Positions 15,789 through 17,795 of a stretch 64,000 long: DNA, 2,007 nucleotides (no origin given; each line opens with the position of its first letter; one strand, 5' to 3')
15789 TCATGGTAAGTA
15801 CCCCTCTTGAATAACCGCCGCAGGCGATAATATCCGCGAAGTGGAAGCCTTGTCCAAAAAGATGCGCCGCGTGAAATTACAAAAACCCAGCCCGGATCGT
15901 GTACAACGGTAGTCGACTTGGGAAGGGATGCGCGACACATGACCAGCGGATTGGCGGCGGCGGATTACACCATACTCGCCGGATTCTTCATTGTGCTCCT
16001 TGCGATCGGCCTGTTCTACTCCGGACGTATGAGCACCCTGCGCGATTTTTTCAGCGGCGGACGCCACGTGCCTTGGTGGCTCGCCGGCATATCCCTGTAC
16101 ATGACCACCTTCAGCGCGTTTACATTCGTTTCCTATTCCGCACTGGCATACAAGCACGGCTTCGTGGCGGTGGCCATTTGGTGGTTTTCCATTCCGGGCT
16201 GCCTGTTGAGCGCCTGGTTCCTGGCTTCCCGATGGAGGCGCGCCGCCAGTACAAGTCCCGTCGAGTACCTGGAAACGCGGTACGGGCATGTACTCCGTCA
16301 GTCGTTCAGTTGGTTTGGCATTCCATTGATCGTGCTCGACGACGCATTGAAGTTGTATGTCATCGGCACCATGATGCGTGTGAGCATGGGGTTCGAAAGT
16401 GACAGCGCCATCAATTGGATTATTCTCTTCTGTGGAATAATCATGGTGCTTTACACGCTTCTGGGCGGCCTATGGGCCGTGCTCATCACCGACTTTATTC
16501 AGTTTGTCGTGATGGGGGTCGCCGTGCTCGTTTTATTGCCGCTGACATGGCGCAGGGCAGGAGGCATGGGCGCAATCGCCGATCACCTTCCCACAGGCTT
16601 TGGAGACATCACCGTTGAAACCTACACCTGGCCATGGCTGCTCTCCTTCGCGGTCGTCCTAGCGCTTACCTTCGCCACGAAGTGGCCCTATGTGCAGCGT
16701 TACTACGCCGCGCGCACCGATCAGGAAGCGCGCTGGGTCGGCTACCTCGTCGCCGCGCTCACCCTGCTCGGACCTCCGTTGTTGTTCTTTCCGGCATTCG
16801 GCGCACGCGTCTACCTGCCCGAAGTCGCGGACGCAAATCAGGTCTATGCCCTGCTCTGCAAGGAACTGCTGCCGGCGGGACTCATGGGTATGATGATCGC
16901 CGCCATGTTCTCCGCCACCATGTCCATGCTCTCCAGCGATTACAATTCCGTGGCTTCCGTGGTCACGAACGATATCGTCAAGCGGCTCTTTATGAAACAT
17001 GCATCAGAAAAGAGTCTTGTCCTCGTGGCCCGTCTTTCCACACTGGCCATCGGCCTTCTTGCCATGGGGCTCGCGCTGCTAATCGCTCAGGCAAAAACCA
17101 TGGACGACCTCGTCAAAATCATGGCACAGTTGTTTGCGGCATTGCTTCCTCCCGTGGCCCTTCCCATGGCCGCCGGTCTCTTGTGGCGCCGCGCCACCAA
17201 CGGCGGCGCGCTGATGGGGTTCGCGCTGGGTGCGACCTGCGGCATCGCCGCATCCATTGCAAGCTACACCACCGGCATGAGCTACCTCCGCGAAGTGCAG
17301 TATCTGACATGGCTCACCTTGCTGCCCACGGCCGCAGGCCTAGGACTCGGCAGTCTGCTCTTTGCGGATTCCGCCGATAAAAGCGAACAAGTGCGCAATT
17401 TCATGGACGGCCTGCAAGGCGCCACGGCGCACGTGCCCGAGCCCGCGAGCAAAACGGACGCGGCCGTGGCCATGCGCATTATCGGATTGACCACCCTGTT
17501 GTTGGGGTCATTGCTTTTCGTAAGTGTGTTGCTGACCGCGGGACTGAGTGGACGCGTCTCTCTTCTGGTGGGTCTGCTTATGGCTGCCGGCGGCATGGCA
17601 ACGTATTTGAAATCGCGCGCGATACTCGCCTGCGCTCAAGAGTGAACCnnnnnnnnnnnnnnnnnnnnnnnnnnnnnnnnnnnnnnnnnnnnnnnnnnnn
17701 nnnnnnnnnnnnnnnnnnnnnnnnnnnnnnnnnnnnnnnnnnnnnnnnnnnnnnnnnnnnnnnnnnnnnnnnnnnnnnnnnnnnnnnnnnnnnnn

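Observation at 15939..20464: Tightly coupled operon: Na+/solute symporter, class-III aminotransferase, and M81 (MlrC-like) peptidase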

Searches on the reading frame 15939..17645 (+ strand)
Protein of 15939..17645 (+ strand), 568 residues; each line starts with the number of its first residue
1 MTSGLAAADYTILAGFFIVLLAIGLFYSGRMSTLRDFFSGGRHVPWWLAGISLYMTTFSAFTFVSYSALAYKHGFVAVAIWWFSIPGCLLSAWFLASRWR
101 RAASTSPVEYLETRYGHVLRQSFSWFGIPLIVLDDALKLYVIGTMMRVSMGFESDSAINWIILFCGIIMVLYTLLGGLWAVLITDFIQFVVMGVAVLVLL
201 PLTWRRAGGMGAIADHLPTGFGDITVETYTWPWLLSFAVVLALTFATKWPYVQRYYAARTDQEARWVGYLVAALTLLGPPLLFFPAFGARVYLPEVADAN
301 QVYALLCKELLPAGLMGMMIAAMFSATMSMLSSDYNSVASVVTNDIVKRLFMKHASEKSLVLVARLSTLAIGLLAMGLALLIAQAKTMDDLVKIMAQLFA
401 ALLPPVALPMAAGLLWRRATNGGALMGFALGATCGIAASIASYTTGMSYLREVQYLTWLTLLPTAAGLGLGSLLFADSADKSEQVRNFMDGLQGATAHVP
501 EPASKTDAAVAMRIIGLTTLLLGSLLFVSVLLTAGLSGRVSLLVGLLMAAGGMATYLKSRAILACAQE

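Call 3: search_protein_families(library=pfam, proteins=[window:15939-17645:+])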
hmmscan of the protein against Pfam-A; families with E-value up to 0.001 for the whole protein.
window:15939-17645:+ (568 aa): 1 family
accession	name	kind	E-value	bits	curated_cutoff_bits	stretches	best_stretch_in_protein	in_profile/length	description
PF00474.23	SSF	-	6.1e-40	137.8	22.8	1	37-431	1-406/406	Sodium:solute symporter family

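Call 5: search_protein_families(library=ncbifam, proteins=[window:15939-17645:+], max_evalue=0.00001)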
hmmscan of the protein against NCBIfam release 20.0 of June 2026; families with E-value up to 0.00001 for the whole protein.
window:15939-17645:+ (568 aa): 6 families
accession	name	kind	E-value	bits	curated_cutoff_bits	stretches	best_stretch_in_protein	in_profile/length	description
TIGR00813.1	sss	superfamily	2.4e-47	161.9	184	1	37-431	1-411/411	sodium/solute symporter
NF007790.0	PRK10484.1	equivalog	2.9e-34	118.8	401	1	28-451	26-463/527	solute:sodium symporter family transporter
TIGR02121.1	Na_Pro_sym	equivalog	1.7e-25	89.7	515.5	1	13-438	7-437/488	sodium/proline symporter PutP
TIGR02119.1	panF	equivalog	1.2e-19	70.7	328.05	1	16-437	10-436/471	sodium/pantothenate symporter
NF011948.0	PRK15419.1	equivalog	2.4e-12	46.5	955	1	298-436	309-442/502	sodium/proline symporter PutP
TIGR03648.1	Na_symport_lg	subfamily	6.5e-10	38.1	320.75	2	309-468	354-513/547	VC_2705 family sodium/solute symporter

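Call 9: search_solved_structures(query=window:15939-17645:+, max_evalue=0.001)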
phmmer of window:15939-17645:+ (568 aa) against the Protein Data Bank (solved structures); distinct sequences matched with E-value up to 0.001: 18.
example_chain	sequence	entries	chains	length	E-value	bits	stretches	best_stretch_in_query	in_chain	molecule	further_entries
5nv9_A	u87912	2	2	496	2.2e-33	119.1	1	8-441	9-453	Putative sodium:solute symporter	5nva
7wmv_A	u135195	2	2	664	1.3e-30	109.9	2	296-448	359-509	Sodium/glucose cotransporter 1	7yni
7sl8_A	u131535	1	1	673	6.4e-30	107.6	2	295-448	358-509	Sodium/glucose cotransporter 1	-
7sla_A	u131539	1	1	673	6.4e-30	107.6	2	295-448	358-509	Sodium/glucose cotransporter 1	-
7vsi_A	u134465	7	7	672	1.2e-24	90.3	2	285-447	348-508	Sodium/glucose cotransporter 2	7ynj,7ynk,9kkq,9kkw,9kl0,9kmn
8hb0_A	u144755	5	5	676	1.2e-24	90.2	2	285-447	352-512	Sodium/glucose cotransporter 2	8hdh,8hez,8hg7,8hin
2xq2_A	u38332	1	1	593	3.8e-20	75.4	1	3-462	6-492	SODIUM/GLUCOSE COTRANSPORTER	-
26va_A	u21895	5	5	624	8.9e-20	74.1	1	6-448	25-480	Sodium-dependent multivitamin transporter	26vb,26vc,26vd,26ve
7sl9_A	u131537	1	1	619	1.2e-18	70.4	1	8-437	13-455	Sodium-coupled monocarboxylate transporter 1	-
3dh4_A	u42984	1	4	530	4.8e-17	65.1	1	40-462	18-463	Sodium/glucose cotransporter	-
2xq2_B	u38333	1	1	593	2.9e-15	59.2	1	43-462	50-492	SODIUM/GLUCOSE COTRANSPORTER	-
7uuy_A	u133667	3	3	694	7.9e-13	51.2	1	6-441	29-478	Sodium/iodide cotransporter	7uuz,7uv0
9zfl_A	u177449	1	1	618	4.3e-12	48.8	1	6-441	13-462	Sodium/iodide cotransporter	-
9rws_A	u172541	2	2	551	1.9e-11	46.7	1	17-430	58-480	Solute carrier family 5 (High affinity choline transporter), member 7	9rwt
8j74_A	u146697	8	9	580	1.6e-06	30.4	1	38-432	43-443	High affinity choline transporter 1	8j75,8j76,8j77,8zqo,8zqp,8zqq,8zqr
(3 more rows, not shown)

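Call 25: search_solved_structures(query=window:15939-17645:+, max_evalue=1e-28, show_alignments=1)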
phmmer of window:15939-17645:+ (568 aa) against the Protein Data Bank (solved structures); distinct sequences matched with E-value up to 1e-28: 4.
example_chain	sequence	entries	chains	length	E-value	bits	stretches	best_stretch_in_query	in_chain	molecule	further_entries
5nv9_A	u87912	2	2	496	2.2e-33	119.1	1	8-441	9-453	Putative sodium:solute symporter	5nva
7wmv_A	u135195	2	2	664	1.3e-30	109.9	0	296-448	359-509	Sodium/glucose cotransporter 1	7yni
7sl8_A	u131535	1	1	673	6.4e-30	107.6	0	295-448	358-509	Sodium/glucose cotransporter 1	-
7sla_A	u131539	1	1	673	6.4e-30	107.6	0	295-448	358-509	Sodium/glucose cotransporter 1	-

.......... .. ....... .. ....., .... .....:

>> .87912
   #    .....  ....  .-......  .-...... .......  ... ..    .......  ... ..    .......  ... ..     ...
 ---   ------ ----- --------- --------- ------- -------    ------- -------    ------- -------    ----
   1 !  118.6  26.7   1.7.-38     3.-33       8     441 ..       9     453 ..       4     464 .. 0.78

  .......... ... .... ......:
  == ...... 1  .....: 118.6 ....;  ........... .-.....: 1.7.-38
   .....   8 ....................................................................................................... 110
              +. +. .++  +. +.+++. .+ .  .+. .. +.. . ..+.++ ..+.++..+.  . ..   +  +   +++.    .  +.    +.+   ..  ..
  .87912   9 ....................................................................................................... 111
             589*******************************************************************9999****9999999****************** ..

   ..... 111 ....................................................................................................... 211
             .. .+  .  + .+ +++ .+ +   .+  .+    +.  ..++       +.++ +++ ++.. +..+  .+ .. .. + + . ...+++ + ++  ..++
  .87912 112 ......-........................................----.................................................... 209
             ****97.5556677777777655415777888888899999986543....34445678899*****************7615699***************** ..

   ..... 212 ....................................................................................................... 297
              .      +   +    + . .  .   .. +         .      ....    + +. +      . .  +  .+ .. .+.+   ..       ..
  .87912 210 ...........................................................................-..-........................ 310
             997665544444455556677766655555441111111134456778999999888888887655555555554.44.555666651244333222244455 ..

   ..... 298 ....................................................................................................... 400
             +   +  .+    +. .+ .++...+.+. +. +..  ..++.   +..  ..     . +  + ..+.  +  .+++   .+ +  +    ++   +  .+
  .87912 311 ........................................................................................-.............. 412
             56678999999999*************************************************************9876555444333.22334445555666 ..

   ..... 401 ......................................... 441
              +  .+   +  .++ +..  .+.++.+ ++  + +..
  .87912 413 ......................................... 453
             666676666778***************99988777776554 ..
